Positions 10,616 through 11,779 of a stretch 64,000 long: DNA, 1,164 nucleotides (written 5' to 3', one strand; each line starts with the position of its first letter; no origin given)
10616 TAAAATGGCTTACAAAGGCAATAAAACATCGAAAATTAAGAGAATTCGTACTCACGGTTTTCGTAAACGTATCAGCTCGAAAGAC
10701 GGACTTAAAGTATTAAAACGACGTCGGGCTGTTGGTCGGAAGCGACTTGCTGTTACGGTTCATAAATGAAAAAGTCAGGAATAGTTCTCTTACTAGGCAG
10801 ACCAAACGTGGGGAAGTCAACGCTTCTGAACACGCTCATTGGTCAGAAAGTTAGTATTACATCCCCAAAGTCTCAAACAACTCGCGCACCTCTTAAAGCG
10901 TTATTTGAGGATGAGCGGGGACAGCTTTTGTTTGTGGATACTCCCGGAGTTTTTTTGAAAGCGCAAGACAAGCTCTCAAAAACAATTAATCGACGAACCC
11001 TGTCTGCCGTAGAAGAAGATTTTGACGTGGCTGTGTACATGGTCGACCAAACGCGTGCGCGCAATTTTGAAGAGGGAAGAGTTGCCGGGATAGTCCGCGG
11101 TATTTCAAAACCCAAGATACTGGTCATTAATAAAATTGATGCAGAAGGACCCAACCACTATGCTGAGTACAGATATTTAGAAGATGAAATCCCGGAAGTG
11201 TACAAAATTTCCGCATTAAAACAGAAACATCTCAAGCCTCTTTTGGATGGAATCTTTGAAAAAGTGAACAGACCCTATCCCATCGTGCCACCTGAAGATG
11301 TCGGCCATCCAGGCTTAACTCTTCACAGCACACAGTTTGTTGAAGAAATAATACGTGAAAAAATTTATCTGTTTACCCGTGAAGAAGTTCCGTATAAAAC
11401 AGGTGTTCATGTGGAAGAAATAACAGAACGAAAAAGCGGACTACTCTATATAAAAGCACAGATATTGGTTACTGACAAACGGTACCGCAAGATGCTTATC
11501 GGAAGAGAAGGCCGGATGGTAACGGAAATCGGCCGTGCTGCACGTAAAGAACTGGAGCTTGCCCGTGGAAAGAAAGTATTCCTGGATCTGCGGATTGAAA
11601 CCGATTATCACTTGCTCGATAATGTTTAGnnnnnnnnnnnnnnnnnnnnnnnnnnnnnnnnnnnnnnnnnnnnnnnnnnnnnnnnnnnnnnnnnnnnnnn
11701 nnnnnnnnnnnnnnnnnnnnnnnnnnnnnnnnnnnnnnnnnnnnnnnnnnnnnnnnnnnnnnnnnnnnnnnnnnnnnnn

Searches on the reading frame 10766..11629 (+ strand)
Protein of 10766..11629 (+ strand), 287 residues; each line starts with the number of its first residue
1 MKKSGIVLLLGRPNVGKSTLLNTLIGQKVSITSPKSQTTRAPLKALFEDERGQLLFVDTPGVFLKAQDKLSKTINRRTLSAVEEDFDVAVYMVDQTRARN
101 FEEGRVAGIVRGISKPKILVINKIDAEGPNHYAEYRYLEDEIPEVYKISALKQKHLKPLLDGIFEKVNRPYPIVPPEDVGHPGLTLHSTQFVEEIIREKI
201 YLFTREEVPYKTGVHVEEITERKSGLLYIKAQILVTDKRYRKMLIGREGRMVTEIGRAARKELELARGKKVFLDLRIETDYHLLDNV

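Call 76: search_protein_families(library=pfam, proteins=[window:10766-11629:+], max_evalue=0.00001)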
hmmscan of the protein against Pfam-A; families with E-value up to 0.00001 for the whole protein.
window:10766-11629:+ (287 aa): 6 families
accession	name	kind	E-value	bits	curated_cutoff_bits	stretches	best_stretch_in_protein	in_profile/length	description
PF01926.29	MMR_HSR1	-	2.2e-22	79.7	21.9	1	7-123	2-113/113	50S ribosome-binding GTPase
PF02421.24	FeoB_N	-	6.7e-11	42.4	27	1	7-161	3-154/156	Ferrous iron transport protein B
PF07650.23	KH_2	-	4.7e-08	33.2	22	1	218-276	9-71/78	KH domain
PF04548.22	AIG1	-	7.1e-08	32.5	27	1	7-131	3-133/212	AIG1 family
PF00350.29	Dynamin_N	-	2.1e-06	28.3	27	0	7-44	1-37/168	Dynamin family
PF00009.33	GTP_EFTU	-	4.9e-06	26.7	26.5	0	83-166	90-185/188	Elongation factor Tu GTP binding domain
